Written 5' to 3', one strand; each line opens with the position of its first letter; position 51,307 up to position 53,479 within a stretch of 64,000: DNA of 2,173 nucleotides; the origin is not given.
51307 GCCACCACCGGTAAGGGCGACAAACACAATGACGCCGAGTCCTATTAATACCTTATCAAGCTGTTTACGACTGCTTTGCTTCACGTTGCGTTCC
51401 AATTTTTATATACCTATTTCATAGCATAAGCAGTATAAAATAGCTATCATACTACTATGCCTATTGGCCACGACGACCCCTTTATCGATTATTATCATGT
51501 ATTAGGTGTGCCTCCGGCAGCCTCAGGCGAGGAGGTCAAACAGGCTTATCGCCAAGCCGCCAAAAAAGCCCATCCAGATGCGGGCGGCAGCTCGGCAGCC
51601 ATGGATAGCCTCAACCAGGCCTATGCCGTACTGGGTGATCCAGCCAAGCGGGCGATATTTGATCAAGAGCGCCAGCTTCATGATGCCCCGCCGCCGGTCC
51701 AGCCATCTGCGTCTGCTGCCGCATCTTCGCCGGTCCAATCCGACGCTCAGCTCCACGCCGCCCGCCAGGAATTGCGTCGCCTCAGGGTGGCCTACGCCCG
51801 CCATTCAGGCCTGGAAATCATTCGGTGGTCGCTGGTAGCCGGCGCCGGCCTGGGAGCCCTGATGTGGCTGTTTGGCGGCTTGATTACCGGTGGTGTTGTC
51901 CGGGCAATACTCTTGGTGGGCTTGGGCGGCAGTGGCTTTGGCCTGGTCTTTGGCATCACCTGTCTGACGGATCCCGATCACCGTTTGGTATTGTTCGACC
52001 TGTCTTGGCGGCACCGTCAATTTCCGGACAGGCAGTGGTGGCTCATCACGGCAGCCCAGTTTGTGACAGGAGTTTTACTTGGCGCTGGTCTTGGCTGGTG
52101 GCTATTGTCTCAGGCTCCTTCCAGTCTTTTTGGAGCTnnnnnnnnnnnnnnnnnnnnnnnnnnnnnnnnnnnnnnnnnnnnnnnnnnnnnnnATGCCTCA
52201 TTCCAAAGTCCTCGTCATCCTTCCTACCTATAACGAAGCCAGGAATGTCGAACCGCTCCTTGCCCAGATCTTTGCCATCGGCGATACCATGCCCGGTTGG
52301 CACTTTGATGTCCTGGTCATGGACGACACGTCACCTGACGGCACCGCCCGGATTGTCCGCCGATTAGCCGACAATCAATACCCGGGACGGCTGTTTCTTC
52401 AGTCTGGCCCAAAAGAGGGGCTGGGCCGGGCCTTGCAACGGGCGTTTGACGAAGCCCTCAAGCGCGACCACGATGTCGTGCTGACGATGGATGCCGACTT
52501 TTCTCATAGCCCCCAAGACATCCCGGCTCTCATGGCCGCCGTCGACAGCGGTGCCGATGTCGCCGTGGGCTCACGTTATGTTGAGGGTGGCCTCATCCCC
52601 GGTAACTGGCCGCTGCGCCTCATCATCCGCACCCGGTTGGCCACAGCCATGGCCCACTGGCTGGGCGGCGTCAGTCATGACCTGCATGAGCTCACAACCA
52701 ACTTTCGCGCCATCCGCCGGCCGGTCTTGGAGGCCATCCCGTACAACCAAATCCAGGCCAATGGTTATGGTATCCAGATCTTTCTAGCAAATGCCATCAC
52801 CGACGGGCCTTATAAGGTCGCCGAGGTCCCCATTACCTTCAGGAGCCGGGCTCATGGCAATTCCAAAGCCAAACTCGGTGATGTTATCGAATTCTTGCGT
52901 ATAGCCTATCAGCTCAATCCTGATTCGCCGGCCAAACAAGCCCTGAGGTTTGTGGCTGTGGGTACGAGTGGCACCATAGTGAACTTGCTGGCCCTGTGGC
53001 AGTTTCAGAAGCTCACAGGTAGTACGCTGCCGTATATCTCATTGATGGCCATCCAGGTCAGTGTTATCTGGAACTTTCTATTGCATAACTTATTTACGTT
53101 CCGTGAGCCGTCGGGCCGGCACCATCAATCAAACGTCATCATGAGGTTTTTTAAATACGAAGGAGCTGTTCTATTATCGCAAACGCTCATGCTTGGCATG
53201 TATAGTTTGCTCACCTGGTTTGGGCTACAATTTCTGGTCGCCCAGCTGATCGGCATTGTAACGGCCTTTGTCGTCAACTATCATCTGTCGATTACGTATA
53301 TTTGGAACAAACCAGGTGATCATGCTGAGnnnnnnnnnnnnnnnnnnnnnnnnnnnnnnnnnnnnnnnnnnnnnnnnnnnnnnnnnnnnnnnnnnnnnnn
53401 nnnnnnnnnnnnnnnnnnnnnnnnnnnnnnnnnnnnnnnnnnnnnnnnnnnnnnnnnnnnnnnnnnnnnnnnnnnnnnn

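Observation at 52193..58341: Cell-envelope glycan cluster built from fusion proteins: GtrB-GtrA fusion, QxxRW processive GT2, GT-C(PMT-like)-GH8-like fusion, and GH5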

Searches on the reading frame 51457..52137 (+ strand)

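Call 57: search_protein_families(library=pfam, proteins=[window:51457-52137:+], max_evalue=0.001)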
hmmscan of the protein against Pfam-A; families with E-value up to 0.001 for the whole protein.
window:51457-52137:+ (227 aa): 1 family
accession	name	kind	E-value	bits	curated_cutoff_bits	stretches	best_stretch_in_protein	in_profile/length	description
PF00226.36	DnaJ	-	6.9e-17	61.7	27.8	1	11-69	1-63/63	DnaJ domain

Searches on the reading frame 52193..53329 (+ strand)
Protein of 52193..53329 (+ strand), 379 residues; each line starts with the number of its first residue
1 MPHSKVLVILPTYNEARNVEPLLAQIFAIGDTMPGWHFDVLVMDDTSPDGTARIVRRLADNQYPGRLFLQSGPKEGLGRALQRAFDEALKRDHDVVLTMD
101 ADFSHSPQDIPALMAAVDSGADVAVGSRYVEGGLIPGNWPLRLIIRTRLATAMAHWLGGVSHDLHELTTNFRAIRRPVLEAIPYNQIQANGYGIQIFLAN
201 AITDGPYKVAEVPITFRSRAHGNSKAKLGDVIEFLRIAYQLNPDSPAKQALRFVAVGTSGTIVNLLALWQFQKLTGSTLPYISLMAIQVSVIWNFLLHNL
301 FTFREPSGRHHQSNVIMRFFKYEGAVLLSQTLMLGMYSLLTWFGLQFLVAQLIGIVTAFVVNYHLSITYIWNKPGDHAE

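Call 3: search_protein_families(library=pfam, proteins=[window:52193-53329:+], max_evalue=0.1)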
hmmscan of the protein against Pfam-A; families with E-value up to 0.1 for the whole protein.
window:52193-53329:+ (379 aa): 4 families
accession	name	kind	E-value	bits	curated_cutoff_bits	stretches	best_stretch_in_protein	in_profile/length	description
PF00535.33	Glycos_transf_2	-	1.8e-23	83.7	23.3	1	8-179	2-164/168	Glycosyl transferase family 2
PF04138.20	GtrA_DPMS_TM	-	4.5e-17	62.8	26.1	1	252-371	1-117/117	GtrA/DPMS, transmembrane domain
PF13641.12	Glyco_tranf_2_3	-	8.8e-05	23.1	27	1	6-130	3-125/230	Glycosyltransferase like family 2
PF12804.13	NTP_transf_3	-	0.038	14.6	27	1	63-158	58-146/160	MobA-like NTP transferase domain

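Call 4: search_protein_families(library=ncbifam, proteins=[window:52193-53329:+], max_evalue=0.1)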
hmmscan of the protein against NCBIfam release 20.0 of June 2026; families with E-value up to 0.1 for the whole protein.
window:52193-53329:+ (379 aa): 17 families
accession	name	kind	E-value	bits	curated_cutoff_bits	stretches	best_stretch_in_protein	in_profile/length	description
TIGR04182.1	glyco_TIGR04182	equivalog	3.6e-19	69.2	325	1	6-255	2-228/293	S-layer glycoprotein N-glycosyltransferase AglJ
NF041391.1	DPhHxTase_Halo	equivalog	2.8e-15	55.9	375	1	12-220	3-187/213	dolichyl-phosphate hexose transferase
NF007986.1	PRK10714.1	equivalog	5.6e-12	45.3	529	1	4-234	6-218/316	undecaprenyl-phosphate 4-deoxy-4-formamido-L-arabinose transferase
TIGR03469.1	HpnB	hypoth_equivalog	1.8e-08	33.9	379.25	1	5-119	45-162/386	hopene-associated glycosyltransferase HpnB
NF058614.1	PPMAGASynPpgS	equivalog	1.4e-07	31.2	370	1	6-221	2-201/226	polyprenyl-phospho-N-acetylgalactosaminyl synthase PpgS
NF047588.1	GlcsyltransPgfSStrep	equivalog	1.5e-07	31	500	1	5-132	2-125/308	glycosyltransferase PgfS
NF041875.1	EPS_EpsD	equivalog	4.9e-07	29.4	370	1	8-112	3-99/325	exopolysaccharide biosynthesis glycosyltransferase EpsD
NF045692.1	OglycostaseCruG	equivalog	6e-07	28.7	600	1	5-117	42-152/386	2'-O-glycosyltransferase CruG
TIGR03937.1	PgaC_IcaA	equivalog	1.2e-06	27.7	422.3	1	5-103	46-136/407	poly-beta-1,6-N-acetyl-D-glucosamine synthase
NF010496.0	PRK13915.1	equivalog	1.4e-06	27.6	262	1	4-114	31-139/307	glucosyl-3-phosphoglycerate synthase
TIGR04283.1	glyco_like_mftF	equivalog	1e-05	25.3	182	1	8-68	3-52/221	TIGR04283 family arsenosugar biosynthesis glycosyltransferase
NF038302.1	EPS_HpsE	equivalog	3.4e-05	23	300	1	7-89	4-86/307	hormogonium polysaccharide biosynthesis glycosyltransferase HpsE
NF041865.1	EpsU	equivalog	0.00041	19.5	700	1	2-129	37-158/394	exopolysaccharide biosynthesis GT2 family glycosyltransferase EpsU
NF053846.1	glyco_with_XrtP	equivalog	0.0024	16.6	520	1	39-130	71-170/440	XrtP-associated glycosyltransferase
NF003956.0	PRK05454.1-3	equivalog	0.05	11.7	864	0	3-47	133-179/718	glucans biosynthesis glucosyltransferase MdoH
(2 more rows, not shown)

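Call 20: search_solved_structures(query=window:52193-53329:+, max_evalue=0.001, show_alignments=1)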
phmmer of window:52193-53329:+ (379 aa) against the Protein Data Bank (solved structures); distinct sequences matched with E-value up to 0.001: 6.
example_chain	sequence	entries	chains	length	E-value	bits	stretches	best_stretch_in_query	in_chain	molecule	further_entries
5mlz_A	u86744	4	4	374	7.2e-53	183.1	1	4-371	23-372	Dolichol monophosphate mannose synthase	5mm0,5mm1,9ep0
9hwj_A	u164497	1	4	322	5.6e-10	41.9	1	2-125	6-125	Undecaprenyl-phosphate 4-deoxy-4-formamido-L-arabinose transferase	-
9bhc_C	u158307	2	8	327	9.3e-10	41.2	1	2-126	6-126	Undecaprenyl-phosphate 4-deoxy-4-formamido-L-arabinose transferase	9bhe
8vxh_A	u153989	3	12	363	1.3e-09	40.8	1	2-126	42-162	Undecaprenyl-phosphate 4-deoxy-4-formamido-L-arabinose transferase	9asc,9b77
6yv7_B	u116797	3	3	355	5.1e-06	28.9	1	5-126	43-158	Glycosyl transferase, family 2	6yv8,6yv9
6yv7_A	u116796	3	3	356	5.2e-06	28.9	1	5-126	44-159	Glycosyl transferase, family 2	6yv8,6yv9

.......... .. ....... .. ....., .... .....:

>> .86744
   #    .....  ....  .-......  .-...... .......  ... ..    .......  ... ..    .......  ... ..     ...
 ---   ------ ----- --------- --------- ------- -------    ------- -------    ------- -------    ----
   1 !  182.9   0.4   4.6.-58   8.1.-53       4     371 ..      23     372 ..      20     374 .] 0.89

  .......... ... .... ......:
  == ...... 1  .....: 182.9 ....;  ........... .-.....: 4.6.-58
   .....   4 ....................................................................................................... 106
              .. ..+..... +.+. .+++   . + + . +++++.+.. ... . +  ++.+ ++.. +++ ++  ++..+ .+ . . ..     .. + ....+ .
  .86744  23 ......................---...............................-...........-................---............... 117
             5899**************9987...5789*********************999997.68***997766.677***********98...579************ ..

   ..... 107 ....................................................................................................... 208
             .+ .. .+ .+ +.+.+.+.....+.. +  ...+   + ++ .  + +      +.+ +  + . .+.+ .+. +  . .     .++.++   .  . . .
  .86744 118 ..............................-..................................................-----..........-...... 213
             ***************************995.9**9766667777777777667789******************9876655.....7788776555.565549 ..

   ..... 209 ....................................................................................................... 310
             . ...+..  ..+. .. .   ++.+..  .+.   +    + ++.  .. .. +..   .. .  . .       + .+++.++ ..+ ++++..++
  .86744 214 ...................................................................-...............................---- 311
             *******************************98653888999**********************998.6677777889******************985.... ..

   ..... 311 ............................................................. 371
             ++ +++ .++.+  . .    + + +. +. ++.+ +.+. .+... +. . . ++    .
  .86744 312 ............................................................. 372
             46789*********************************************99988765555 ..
